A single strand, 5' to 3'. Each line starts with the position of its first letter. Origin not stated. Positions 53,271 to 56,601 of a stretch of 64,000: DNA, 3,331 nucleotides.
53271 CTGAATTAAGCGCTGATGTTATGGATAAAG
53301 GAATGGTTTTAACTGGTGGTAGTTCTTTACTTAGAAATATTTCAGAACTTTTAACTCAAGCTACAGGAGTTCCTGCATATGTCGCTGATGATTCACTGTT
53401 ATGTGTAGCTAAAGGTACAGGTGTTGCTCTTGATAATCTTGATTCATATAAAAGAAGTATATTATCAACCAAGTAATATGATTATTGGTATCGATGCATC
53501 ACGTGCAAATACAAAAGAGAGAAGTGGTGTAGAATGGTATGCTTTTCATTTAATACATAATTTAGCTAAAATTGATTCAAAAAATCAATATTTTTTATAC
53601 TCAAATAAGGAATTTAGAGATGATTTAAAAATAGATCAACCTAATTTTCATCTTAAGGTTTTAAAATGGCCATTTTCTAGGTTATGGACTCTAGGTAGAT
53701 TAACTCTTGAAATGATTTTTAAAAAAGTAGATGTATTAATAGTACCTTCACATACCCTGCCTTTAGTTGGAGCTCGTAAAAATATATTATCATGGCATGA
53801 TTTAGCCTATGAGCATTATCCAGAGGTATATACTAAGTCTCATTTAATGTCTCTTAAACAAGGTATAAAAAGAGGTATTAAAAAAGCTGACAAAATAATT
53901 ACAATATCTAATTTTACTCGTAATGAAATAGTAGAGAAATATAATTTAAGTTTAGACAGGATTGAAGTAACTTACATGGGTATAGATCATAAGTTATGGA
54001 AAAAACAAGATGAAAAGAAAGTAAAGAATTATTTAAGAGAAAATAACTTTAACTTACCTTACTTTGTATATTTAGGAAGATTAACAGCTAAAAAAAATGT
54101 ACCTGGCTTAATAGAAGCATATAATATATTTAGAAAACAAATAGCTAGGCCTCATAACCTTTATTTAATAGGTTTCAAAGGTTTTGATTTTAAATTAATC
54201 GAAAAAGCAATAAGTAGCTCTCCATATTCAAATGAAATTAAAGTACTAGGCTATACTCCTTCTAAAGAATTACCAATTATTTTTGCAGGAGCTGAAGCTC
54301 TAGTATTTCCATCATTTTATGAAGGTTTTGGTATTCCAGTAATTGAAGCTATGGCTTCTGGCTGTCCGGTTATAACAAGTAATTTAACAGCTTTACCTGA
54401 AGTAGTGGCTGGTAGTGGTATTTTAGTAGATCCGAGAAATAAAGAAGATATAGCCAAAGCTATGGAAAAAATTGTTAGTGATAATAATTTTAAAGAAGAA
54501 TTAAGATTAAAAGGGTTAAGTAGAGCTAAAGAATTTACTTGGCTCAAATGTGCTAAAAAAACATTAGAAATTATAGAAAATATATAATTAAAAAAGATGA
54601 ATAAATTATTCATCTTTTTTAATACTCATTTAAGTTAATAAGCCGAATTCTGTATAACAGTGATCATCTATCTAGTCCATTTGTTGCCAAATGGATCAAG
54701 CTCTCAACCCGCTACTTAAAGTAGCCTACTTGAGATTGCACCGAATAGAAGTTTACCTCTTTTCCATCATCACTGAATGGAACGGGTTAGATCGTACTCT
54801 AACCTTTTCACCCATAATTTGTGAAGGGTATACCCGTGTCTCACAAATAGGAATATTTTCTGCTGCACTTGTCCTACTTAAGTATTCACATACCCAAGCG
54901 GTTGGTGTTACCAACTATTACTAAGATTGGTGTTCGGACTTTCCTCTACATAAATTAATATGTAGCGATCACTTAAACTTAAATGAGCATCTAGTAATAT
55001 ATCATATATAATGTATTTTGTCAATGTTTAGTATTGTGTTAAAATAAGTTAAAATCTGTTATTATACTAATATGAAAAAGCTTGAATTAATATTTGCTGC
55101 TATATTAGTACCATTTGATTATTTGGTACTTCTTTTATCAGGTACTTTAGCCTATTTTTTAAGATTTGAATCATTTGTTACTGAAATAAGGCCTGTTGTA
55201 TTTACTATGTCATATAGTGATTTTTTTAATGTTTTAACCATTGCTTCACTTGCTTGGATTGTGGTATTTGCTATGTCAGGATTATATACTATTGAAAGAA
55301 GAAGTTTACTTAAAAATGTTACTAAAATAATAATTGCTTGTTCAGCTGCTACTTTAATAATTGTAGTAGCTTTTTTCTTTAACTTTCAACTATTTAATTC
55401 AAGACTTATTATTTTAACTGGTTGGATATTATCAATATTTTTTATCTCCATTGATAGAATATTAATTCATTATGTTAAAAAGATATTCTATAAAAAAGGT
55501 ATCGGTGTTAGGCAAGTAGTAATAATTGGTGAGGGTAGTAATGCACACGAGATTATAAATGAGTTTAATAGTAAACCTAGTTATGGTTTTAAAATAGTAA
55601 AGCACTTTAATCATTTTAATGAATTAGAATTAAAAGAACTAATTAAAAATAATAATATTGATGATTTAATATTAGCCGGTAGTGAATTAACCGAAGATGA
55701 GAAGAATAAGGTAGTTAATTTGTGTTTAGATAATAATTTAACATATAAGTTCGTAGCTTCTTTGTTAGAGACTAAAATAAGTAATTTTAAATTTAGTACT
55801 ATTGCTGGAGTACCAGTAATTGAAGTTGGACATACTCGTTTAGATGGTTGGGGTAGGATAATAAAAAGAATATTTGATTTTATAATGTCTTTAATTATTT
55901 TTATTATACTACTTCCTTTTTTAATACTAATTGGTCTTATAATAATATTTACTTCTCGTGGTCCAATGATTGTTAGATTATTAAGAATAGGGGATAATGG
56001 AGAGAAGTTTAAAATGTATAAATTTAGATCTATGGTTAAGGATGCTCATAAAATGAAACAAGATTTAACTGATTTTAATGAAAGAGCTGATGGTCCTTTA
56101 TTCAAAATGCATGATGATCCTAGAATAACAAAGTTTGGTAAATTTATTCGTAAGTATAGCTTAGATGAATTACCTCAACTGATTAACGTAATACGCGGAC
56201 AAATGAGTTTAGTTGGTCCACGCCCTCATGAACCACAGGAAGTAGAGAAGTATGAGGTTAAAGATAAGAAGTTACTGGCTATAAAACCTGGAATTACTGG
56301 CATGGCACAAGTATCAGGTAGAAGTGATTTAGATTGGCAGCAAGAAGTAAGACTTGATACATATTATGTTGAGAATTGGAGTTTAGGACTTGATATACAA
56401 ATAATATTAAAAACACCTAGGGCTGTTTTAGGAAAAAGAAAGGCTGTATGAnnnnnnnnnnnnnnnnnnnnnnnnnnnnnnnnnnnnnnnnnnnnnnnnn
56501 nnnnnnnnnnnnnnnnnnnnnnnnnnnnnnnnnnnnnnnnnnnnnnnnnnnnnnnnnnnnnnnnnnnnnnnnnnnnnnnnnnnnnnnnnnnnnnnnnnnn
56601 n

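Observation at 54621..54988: RNase P RNA on minus strand, masked by a spurious 77-aa ORF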

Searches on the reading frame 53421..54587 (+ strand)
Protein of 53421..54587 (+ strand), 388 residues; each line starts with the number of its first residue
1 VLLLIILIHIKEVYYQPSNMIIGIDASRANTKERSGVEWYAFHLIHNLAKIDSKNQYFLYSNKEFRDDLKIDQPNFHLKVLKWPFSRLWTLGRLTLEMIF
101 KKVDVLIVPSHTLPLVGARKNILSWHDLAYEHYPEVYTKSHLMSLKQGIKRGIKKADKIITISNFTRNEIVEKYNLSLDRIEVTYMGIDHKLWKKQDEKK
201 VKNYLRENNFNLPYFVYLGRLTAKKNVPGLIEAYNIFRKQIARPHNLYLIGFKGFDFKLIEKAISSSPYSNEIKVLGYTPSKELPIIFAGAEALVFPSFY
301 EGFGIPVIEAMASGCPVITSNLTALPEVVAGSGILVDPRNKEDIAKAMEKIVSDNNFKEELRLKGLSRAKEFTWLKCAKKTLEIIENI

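Call 6: search_protein_families(library=pfam, proteins=[window:53421-54587:+], max_evalue=0.01)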
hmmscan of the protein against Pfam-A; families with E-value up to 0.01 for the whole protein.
window:53421-54587:+ (388 aa): 5 families
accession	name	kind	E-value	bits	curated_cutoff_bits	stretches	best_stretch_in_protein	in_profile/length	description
PF00534.26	Glycos_transf_1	-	3.7e-33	114.9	26.4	1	211-362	14-166/172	Glycosyl transferases group 1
PF13692.12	Glyco_trans_1_4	-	2.1e-27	96.5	27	1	213-354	2-142/142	Glycosyl transferases group 1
PF13439.12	Glyco_transf_4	-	5.8e-11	43.1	28.5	1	35-190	2-168/170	Glycosyltransferase Family 4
PF20706.3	GT4-conflict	-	6.3e-08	32.4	26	1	213-378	198-382/385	Family 4 Glycosyltransferase in conflict systems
PF13524.12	Glyco_trans_1_2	-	0.0084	16.5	25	0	268-374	23-135/144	Glycosyl transferase-like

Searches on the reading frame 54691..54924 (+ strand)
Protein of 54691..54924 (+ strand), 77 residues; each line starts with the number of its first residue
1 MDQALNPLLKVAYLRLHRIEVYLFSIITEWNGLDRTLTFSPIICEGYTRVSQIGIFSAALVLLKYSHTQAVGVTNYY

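Call 6: search_protein_families(library=pfam, proteins=[window:54691-54924:+], max_evalue=0.01)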
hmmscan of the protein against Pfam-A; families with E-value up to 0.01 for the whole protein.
window:54691-54924:+ (77 aa): 0 families

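Call 21: list_cluster_members(proteins=[window:54691-54924:+])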
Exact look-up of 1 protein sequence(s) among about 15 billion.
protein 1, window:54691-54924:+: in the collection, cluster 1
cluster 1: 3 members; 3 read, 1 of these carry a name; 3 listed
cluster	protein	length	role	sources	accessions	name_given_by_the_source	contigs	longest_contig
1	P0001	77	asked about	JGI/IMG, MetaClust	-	\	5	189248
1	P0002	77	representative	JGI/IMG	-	-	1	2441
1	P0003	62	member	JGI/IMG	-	-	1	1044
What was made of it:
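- Its cluster holds 3 near-identical sequences only (call 21).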

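Call 39: find_encoding_contigs(protein=window:54691-54924:+, flank=2500, max_places=10)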
Protein window:54691-54924:+ (77 aa): 5 contigs read that carry it; 3 places shown.
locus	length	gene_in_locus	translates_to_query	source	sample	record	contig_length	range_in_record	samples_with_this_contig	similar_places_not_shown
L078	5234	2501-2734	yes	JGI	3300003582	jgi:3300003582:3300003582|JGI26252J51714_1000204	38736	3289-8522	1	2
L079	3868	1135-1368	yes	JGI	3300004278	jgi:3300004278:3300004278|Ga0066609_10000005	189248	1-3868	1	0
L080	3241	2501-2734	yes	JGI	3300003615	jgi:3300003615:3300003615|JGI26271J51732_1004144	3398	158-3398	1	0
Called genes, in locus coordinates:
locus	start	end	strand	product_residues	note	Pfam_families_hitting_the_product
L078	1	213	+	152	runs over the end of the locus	PF03449:GreA_GreB_N, PF01272:GreA_GreB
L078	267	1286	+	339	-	PF06723:MreB_Mbl, PF00022:Actin (weak), PF11104:PilM_2 (faint), PF00012:HSP70, PF14450:FtsA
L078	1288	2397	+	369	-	PF13439:Glyco_transf_4, PF20706:GT4-conflict, PF00534:Glycos_transf_1, PF13692:Glyco_trans_1_4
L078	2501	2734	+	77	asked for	-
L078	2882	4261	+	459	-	PF13727:CoA_binding_3, PF02397:Bac_transf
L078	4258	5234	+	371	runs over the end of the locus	PF13439:Glyco_transf_4, PF00534:Glycos_transf_1, PF13692:Glyco_trans_1_4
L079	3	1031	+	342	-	?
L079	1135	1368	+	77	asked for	-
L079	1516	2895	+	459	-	PF13727:CoA_binding_3, PF02397:Bac_transf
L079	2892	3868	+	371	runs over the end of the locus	PF13439:Glyco_transf_4, PF00534:Glycos_transf_1, PF13692:Glyco_trans_1_4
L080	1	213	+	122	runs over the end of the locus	?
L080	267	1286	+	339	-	PF06723:MreB_Mbl, PF00022:Actin (weak), PF11104:PilM_2 (faint), PF00012:HSP70, PF14450:FtsA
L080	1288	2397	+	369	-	PF13439:Glyco_transf_4, PF20706:GT4-conflict, PF00534:Glycos_transf_1, PF13692:Glyco_trans_1_4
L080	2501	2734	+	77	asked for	-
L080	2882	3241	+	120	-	?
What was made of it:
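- It is called as a gene on 5 JGI contigs (calls 21, 39).
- Tried and rejected: All 5 JGI contigs that carry it have the window's orientation (call 39).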

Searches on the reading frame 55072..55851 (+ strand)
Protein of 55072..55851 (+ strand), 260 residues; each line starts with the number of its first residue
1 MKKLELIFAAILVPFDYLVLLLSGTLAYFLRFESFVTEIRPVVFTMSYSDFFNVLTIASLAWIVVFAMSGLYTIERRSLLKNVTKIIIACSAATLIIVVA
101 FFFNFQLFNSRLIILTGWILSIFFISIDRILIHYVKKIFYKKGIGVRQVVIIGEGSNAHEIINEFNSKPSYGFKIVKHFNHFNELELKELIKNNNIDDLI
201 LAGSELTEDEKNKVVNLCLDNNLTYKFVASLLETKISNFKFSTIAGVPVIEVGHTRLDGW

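Call 26: find_related_loci(query=A2, collection=metagenome_contigs, flank=3000)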
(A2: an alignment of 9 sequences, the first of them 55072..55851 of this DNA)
Query A2 (260 aa) in metagenome_contigs; peptide patterns used: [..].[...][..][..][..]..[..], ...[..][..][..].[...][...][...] (x = any residue, [..] = any of these).
600 stretches matched a pattern (row limit reached: there are more); 51 encode a relative of the query (tblastn E <= 1e-3); 51 distinct loci.
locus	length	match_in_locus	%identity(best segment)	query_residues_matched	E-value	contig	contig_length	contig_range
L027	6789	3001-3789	63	1-260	8e-113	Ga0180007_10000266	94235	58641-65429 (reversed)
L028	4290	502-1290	60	1-260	7e-111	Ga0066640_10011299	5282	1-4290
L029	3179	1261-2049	62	1-260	9e-104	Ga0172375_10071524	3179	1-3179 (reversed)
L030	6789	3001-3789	62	1-260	2e-101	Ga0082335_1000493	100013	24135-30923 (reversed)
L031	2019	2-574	76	70-260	7e-103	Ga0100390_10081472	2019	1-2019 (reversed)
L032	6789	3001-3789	56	1-260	1e-96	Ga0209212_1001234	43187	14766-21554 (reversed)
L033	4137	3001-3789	56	1-260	1e-96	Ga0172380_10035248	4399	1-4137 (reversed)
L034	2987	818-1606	59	1-260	1e-95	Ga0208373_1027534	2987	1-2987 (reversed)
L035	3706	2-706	60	29-260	8e-91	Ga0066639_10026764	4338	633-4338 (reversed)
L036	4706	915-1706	42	1-260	5e-72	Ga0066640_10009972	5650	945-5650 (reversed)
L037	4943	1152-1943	43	1-260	1e-70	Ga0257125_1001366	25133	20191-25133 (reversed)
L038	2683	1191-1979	39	1-260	3e-67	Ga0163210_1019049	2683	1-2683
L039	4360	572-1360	38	1-260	2e-64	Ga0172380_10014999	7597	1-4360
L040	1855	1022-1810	39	1-260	5e-62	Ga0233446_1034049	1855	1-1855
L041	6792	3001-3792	37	1-260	2e-59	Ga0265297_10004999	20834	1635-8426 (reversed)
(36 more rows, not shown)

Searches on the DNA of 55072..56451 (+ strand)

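Call 12: search_rna_families(sources=[L002, L003, L004, L005, L006, L007, L008, L009, L011, L015, L016], threshold=gathering)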
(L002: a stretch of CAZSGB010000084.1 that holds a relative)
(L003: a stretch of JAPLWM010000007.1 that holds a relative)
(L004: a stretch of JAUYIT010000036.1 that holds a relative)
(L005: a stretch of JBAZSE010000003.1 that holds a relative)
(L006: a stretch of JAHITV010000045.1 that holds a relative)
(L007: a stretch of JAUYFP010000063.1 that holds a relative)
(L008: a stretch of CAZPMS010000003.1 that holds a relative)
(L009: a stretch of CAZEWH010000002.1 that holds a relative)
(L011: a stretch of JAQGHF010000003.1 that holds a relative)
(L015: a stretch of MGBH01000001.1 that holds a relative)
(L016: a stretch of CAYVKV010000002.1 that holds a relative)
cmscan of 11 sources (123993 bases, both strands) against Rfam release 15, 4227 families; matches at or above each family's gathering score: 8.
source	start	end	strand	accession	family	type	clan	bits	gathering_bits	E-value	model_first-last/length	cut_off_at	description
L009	5570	5939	+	RF00010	RNaseP_bact_a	Gene; ribozyme;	CL00002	225.2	100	1.5e-71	1-367/367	no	Bacterial RNase P class A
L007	1955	2400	-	RF00010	RNaseP_bact_a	Gene; ribozyme;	CL00002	210.9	100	1.1e-66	1-367/367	no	Bacterial RNase P class A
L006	5539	5919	+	RF00010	RNaseP_bact_a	Gene; ribozyme;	CL00002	204.5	100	1.7e-64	1-367/367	no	Bacterial RNase P class A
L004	5441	5855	-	RF00010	RNaseP_bact_a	Gene; ribozyme;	CL00002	184.4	100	1.1e-57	1-367/367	no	Bacterial RNase P class A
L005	5448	5843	+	RF00010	RNaseP_bact_a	Gene; ribozyme;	CL00002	184.2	100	1.2e-57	1-367/367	no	Bacterial RNase P class A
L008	5508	5904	-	RF00010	RNaseP_bact_a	Gene; ribozyme;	CL00002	163.1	100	1.7e-50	1-367/367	no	Bacterial RNase P class A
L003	5404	5906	-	RF00010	RNaseP_bact_a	Gene; ribozyme;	CL00002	153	100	4.8e-47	1-367/367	no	Bacterial RNase P class A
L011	4075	4146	-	RF00005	tRNA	Gene; tRNA;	CL00001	65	29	1.4e-11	1-71/71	no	tRNA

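Call 31: search_rna_families(sources=[L062, L076, L058, L059, L064, L068, L075, L047, L069], threshold=gathering)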
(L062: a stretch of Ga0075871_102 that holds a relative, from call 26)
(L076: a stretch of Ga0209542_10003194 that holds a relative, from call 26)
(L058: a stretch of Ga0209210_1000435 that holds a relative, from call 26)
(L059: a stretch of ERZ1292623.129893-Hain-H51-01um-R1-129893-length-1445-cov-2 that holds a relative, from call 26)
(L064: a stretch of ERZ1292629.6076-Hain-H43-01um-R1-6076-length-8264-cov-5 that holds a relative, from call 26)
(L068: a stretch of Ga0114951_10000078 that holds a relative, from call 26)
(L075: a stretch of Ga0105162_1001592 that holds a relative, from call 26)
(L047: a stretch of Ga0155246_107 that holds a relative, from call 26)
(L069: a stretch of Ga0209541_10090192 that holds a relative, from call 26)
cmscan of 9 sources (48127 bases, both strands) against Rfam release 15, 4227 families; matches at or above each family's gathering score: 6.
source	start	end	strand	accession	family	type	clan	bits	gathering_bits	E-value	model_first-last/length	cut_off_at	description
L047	1946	2350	+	RF00010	RNaseP_bact_a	Gene; ribozyme;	CL00002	158.7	100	2.1e-49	1-367/367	no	Bacterial RNase P class A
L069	5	423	-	RF00010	RNaseP_bact_a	Gene; ribozyme;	CL00002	122.3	100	4.7e-37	1-367/367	no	Bacterial RNase P class A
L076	2463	2841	-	RF00010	RNaseP_bact_a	Gene; ribozyme;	CL00002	121.4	100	9.1e-37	1-367/367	no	Bacterial RNase P class A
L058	2394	2776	+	RF00010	RNaseP_bact_a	Gene; ribozyme;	CL00002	111.2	100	2.8e-33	1-367/367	no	Bacterial RNase P class A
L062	1116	1473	+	RF00010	RNaseP_bact_a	Gene; ribozyme;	CL00002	111.1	100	2.9e-33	1-367/367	no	Bacterial RNase P class A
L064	2529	2913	-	RF00010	RNaseP_bact_a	Gene; ribozyme;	CL00002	109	100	1.6e-32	1-367/367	no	Bacterial RNase P class A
